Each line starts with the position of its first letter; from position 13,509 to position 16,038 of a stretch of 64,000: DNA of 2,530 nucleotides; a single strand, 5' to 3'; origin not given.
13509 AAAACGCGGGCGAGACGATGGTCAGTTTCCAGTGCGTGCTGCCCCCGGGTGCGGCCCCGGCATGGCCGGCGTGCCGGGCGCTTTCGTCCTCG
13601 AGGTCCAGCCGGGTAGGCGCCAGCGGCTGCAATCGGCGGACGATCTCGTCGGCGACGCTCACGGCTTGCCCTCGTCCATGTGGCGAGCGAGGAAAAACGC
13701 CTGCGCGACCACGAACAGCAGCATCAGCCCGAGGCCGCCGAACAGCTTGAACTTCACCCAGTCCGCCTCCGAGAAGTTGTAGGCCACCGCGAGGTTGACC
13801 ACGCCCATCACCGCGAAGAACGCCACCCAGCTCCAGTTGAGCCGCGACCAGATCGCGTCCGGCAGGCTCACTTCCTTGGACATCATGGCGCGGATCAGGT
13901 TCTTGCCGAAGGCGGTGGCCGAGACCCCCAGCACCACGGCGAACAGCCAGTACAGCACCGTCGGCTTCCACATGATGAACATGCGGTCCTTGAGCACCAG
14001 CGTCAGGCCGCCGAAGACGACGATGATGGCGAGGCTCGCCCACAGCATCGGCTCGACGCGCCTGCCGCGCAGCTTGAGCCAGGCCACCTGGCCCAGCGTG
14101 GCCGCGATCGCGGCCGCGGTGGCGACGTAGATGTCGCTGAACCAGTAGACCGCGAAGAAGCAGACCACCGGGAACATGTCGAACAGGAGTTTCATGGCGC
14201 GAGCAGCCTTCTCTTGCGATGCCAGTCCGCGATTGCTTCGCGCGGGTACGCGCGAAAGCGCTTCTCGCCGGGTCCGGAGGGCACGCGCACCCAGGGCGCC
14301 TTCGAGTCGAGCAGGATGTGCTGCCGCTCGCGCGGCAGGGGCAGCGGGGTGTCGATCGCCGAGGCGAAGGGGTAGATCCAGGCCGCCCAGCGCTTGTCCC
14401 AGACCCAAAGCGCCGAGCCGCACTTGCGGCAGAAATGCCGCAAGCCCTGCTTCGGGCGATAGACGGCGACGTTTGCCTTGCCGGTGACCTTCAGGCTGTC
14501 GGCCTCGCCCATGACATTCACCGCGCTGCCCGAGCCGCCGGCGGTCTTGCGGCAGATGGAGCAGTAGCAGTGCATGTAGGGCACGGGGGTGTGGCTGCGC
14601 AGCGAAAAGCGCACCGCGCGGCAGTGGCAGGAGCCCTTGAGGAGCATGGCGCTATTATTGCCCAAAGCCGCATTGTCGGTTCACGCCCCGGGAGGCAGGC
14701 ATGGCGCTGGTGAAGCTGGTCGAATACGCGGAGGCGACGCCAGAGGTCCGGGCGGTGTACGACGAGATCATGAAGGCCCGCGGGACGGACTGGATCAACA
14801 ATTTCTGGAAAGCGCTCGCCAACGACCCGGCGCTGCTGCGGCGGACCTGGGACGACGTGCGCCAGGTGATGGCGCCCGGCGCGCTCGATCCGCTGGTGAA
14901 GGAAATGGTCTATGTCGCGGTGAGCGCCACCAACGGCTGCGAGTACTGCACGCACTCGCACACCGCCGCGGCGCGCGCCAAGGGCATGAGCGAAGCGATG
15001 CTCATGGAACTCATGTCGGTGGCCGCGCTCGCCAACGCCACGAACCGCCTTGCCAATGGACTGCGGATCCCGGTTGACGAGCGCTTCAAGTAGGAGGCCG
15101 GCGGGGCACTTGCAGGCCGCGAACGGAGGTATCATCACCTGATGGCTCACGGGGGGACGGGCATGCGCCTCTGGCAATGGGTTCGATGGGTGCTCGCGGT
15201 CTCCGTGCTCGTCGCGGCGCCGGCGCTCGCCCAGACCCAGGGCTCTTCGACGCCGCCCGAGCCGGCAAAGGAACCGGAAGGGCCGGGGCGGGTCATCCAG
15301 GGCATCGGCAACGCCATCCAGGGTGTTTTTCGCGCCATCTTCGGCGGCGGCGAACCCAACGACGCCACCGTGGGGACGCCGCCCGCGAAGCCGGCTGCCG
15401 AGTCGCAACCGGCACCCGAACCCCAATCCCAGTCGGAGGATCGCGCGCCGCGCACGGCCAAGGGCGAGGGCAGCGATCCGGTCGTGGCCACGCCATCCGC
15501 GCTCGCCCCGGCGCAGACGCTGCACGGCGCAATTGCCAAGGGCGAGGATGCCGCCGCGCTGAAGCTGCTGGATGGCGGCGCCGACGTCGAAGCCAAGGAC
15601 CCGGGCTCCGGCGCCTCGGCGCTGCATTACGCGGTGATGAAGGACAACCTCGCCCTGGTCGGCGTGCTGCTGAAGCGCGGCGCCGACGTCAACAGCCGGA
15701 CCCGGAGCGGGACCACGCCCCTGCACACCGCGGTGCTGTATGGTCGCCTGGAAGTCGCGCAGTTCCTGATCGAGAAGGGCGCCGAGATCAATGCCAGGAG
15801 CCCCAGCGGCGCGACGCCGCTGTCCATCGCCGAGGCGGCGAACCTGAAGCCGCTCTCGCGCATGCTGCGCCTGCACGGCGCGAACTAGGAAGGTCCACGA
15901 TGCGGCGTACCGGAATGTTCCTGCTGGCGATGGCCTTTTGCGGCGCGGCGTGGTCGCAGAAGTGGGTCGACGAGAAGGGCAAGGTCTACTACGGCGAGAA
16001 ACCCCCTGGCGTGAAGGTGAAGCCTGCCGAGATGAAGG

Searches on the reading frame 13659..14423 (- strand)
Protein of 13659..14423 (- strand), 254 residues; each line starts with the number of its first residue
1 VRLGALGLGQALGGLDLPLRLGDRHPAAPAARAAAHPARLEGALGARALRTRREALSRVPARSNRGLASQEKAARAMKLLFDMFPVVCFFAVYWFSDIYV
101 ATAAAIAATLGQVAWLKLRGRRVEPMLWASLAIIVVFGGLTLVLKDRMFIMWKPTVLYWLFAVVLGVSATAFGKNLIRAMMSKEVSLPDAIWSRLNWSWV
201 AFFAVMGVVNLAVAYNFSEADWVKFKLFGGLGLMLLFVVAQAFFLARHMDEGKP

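Call 20: search_protein_families(library=ncbifam, proteins=[window:13659-14423:-], max_evalue=0.00001)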
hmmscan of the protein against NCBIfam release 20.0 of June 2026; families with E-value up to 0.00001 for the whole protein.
window:13659-14423:- (254 aa): 6 families
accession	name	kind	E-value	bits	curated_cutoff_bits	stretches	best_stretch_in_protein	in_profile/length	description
NF001325.0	PRK00259.1-3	equivalog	6.7e-76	254.6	180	1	77-251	1-175/177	septation protein A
TIGR00997.1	ispZ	equivalog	1.2e-53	181.9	165.2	1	77-251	1-175/178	septation protein IspZ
NF001324.0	PRK00259.1-2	equivalog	1.5e-50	172.2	187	1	77-251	1-174/181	septation protein A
NF001326.0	PRK00259.1-4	equivalog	1.1e-43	149.7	277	1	77-251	1-175/179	septation protein A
NF001323.0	PRK00259.1-1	equivalog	5.3e-37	127.4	196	1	70-250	4-187/198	septation protein A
NF001327.0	PRK00259.1-5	equivalog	1.5e-36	126.3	327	1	92-251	30-188/197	septation protein A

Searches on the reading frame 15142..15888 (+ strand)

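Call 20: search_protein_families(library=ncbifam, proteins=[window:15142-15888:+], max_evalue=0.00001)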
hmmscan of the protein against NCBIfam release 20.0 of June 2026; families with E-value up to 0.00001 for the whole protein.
window:15142-15888:+ (248 aa): 6 families
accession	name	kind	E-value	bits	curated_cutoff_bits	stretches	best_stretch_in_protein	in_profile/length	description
NF043029.1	T4SS_AnkY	equivalog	1.6e-14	53.3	600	1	147-232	448-533/543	Dot/Icm T4SS effector AnkY/LegA9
NF041931.2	MzaA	equivalog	4.4e-12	45.6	800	1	162-243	7-88/726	MZA anti-phage system associated sigma-70 family RNA polymerase sigma factor MzaA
NF043023.1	T4SS_AnkH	equivalog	5.9e-12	45.1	600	1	128-199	38-107/467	Dot/Icm T4SS effector AnkH/LegA3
TIGR00870.1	trp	subfamily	7.7e-08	30.9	498.75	0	152-186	126-160/747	transient-receptor-potential calcium channel protein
NF043022.1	T4SS_AnkG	equivalog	2e-06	26.8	500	1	130-230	303-406/455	Dot/Icm T4SS effector AnkG/AnkZ/LegA7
NF043028.1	T4SS_AnkX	equivalog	7.3e-06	24.4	1400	1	124-215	549-643/938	Dot/Icm T4SS effector AnkN/AnkX/LegA8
